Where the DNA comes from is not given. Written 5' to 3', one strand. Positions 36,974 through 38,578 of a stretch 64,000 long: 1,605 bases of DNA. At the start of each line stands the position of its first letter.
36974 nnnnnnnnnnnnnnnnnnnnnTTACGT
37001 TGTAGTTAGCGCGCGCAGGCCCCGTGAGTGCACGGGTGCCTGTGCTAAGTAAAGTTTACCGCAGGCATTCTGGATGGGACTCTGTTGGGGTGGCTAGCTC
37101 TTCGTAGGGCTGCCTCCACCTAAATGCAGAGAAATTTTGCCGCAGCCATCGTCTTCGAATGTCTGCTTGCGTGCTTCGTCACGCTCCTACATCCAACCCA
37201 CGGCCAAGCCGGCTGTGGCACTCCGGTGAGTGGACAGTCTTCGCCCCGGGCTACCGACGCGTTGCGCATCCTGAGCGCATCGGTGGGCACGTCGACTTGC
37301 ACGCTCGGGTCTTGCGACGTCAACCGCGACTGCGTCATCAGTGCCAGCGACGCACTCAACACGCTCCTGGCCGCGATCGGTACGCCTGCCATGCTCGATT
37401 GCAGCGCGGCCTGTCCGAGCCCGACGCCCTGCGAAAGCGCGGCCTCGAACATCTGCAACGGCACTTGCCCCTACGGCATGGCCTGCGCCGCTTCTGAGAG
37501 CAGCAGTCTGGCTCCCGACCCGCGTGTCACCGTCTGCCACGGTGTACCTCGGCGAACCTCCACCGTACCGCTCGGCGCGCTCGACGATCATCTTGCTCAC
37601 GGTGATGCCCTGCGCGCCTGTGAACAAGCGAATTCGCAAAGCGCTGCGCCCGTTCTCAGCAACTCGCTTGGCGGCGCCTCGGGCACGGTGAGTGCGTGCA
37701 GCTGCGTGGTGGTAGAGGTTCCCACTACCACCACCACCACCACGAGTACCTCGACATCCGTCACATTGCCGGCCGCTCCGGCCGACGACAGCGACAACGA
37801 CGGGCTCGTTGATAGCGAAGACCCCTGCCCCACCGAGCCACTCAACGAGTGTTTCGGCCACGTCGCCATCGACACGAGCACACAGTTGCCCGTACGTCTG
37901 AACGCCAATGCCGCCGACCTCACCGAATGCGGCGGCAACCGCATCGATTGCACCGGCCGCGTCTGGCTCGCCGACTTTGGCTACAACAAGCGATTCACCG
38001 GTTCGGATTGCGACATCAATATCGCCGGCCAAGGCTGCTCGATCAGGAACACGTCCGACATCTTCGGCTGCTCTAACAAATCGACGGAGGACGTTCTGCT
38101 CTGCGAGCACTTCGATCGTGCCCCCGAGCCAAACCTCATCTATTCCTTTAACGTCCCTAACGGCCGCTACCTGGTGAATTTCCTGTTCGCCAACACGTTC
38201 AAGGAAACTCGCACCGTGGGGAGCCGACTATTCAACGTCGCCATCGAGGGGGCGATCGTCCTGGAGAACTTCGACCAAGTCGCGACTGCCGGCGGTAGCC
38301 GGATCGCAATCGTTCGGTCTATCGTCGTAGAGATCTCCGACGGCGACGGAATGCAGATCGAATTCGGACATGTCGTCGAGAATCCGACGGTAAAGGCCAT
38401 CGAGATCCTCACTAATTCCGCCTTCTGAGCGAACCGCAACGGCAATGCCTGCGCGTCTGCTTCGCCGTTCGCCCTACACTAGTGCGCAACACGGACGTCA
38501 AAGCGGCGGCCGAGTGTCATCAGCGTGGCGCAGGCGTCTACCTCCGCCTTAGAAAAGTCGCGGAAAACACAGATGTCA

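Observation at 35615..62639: Mix-and-match module network among seven secreted proteins, a candidate extracellular matrix or assembly system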

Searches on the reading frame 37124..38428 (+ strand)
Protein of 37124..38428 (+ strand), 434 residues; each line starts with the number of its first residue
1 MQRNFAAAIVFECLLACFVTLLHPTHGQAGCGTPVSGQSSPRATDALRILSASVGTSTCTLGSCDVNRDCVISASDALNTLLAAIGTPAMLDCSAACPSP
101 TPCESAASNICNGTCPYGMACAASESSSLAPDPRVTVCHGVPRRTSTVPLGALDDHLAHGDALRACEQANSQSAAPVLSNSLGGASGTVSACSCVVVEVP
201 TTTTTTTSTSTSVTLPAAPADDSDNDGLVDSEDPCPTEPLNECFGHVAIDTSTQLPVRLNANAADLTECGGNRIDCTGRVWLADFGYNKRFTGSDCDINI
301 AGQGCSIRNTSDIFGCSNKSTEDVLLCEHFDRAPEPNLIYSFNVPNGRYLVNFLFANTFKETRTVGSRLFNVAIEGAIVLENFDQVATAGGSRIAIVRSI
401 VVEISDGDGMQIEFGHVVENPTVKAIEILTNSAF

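Call 4: search_protein_families(library=pfam, max_evalue=0.01, proteins=[window:37124-38428:+])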
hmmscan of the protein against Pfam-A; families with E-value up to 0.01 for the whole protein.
window:37124-38428:+ (434 aa): 1 family
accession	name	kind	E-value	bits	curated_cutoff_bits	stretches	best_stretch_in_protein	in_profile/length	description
PF11721.14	Malectin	-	1.2e-13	51.8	23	1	268-426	6-163/163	Malectin domain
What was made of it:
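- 37124..38428 (+): Protein B (434 aa), a tandem paralog of A with the same architecture. Dockerin-like module at nt 37214-37408; malectin at nt 37925-38401. Call 4 (Malectin, 51.8 bits).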

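Call 11: find_encoding_contigs(protein=window:37124-38428:+, flank=10000, max_places=6)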
Protein window:37124-38428:+ (434 aa): 1 contig read that carries it; 1 place shown.
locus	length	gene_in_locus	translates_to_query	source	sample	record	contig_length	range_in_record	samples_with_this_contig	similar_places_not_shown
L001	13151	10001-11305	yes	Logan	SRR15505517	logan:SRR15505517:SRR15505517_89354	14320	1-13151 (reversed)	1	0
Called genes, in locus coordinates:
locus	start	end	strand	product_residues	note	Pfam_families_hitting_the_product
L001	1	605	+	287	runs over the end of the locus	PF00106:adh_short, PF08659:KR (faint), PF13561:adh_short_C2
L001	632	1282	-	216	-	PF02798:GST_N, PF13417:GST_N_3, PF13409:GST_N_2, PF17172:GST_N_4 (weak), PF00043:GST_C, PF13410:GST_C_2, PF14497:GST_C_3 (weak)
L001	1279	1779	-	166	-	PF13899:Thioredoxin_7, PF00085:Thioredoxin (weak), PF13098:Thioredoxin_2 (weak)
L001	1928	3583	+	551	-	PF18158:AidB_N, PF02770:Acyl-CoA_dh_M, PF00441:Acyl-CoA_dh_1, PF22924:ACOX_C_alpha1, PF08028:Acyl-CoA_dh_2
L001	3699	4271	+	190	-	PF01641:SelR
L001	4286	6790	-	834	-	PF00989:PAS, PF08447:PAS_3, PF08448:PAS_4 (weak), PF13426:PAS_9, PF08447:PAS_3, PF07730:HisKA_3, PF02518:HATPase_c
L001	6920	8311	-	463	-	PF00534:Glycos_transf_1, PF20706:GT4-conflict (weak), PF13692:Glyco_trans_1_4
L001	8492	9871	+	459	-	-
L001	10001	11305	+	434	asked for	PF11721:Malectin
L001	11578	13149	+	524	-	?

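Call 14: search_protein_families(library=ncbifam, max_evalue=0.01, proteins=[window:37124-38428:+])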
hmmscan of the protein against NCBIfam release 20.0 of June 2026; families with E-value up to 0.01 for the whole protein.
window:37124-38428:+ (434 aa): 1 family
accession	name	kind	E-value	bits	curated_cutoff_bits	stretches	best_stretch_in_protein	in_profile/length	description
NF049877.1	GlucurArabfur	equivalog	1.1e-08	33.1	1800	1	268-420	1064-1219/1400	beta-d-glucuronidase/beta-L-arabinofuranosidase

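Call 19: find_homologous_proteins(query=window:37124-38428:+, max_evalue=0.001)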
Query window:37124-38428:+ (434 aa): 5 proteins with E <= 0.001 among 8000 candidates.
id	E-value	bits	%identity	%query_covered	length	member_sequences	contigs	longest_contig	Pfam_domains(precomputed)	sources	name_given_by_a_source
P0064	2.6e-287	970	100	100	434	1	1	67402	PF11721.15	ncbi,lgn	-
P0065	2.6e-119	417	47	93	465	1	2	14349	PF11721.15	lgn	-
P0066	7.7e-119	415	47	94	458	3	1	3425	PF11721.15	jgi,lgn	jgi:hypothetical protein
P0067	8.4e-29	119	37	24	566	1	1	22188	PF22073.3,PF15780.12,PF12819.14,PF24770.2,PF22544.3,PF11721.15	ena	-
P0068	7.1e-5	40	54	15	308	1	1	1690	-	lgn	-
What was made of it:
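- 37124..38428 (+): Call 19: only three family members were found in 5.8 billion proteins.
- Tried and rejected: A/B family expansion: a search of 5.8 billion proteins gave only B itself, two 47%-identical homologs, and two partial hits (call 19).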

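Call 22: find_encoding_contigs(protein=P0065, flank=10000, max_places=4)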
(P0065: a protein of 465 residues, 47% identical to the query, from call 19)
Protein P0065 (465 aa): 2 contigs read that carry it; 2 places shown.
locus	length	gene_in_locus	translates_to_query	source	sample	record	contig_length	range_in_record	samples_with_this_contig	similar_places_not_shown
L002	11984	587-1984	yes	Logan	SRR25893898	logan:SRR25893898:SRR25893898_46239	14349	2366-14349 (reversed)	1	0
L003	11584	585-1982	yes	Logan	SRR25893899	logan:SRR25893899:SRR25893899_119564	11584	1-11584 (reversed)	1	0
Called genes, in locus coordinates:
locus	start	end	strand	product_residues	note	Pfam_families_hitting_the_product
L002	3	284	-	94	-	?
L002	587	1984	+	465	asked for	PF11721:Malectin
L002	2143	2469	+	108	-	-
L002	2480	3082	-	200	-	PF04264:YceI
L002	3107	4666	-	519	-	PF01039:Carboxyl_trans, PF03255:ACCA (weak)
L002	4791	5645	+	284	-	PF01904:DUF72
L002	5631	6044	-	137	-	PF06094:GGACT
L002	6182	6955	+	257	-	PF00378:ECH_1, PF16113:ECH_2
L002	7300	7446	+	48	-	-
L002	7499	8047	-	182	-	PF03167:UDG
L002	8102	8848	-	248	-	PF00117:GATase, PF07722:Peptidase_C26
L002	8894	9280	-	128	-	PF14248:DUF4345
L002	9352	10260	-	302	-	PF02668:TauD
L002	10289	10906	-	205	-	PF12697:Abhydrolase_6 (faint)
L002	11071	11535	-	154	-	PF13436:Gly-zipper_OmpA, PF13488:Gly-zipper_Omp (weak)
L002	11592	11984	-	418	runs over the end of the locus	PF01963:TraB_PrgY_gumN (faint)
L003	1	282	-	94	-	?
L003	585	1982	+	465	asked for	PF11721:Malectin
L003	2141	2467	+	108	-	-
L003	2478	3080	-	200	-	PF04264:YceI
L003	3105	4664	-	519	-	PF01039:Carboxyl_trans, PF03255:ACCA (weak)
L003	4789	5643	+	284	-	PF01904:DUF72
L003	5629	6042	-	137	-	PF06094:GGACT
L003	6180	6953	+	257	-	PF00378:ECH_1, PF16113:ECH_2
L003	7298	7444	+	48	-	-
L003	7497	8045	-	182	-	PF03167:UDG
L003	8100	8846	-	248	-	PF00117:GATase, PF07722:Peptidase_C26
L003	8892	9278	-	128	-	PF14248:DUF4345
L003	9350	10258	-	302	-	PF02668:TauD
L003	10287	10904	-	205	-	PF12697:Abhydrolase_6 (faint)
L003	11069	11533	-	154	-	PF13436:Gly-zipper_OmpA, PF13488:Gly-zipper_Omp (weak)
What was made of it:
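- On Conserved gene cluster or operon-type system: The B homolog in L002/L003 is isolated (call 22).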

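Call 41: list_cluster_members(proteins=[window:37124-38428:+, window:35615-36994:+, window:38701-41310:+, window:48668-50440:-, window:53728-55908:-, window:56117-57856:-, window:60021-62639:-, window:42578-44002:+, window:57895-59268:+, window:46030-47367:+])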
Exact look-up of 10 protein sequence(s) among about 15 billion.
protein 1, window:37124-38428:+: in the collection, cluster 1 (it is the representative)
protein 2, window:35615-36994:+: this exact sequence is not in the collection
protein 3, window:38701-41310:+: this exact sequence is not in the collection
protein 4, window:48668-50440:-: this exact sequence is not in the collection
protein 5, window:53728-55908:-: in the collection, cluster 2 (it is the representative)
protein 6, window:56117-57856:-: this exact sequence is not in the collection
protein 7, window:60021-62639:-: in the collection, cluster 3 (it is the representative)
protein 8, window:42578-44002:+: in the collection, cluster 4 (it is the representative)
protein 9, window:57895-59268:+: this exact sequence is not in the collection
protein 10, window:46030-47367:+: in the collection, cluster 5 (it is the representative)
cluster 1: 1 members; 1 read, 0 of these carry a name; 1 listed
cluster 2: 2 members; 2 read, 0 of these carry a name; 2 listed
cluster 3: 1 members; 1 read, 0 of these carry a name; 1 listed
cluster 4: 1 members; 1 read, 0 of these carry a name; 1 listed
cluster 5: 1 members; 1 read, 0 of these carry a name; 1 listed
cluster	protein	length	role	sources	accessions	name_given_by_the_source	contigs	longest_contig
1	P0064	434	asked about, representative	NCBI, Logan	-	-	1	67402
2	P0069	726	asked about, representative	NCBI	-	-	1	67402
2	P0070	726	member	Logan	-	-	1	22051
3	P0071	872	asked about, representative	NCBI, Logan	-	-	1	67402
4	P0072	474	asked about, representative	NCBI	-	-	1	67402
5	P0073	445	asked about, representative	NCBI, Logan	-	-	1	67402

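Call 76: find_encoding_contigs(protein=P0070, flank=10000, max_places=3)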
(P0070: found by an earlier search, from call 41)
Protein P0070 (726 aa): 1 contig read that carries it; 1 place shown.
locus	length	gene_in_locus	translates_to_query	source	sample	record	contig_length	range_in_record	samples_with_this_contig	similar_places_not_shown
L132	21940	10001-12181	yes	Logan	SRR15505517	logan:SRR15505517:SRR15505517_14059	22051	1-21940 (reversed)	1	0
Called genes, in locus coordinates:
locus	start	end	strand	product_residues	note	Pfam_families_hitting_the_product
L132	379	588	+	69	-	-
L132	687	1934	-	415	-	-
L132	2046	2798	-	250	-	PF01936:NYN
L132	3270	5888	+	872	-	-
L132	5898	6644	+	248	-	PF00596:Aldolase_II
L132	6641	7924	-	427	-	PF13692:Glyco_trans_1_4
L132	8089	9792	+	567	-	PF01551:Peptidase_M23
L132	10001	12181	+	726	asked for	PF00526:Dicty_CTDC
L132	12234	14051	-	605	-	PF07969:Amidohydro_3, PF01979:Amidohydro_1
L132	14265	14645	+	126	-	PF07681:DoxX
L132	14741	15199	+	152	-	PF13577:SnoaL_4 (weak), PF12680:SnoaL_2 (weak)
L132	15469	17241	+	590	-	-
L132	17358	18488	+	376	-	PF03060:NMO, PF01070:FMN_dh (weak)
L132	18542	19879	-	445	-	PF00561:Abhydrolase_1, PF12146:Hydrolase_4, PF00211:Guanylate_cyc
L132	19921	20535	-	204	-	PF01323:DSBA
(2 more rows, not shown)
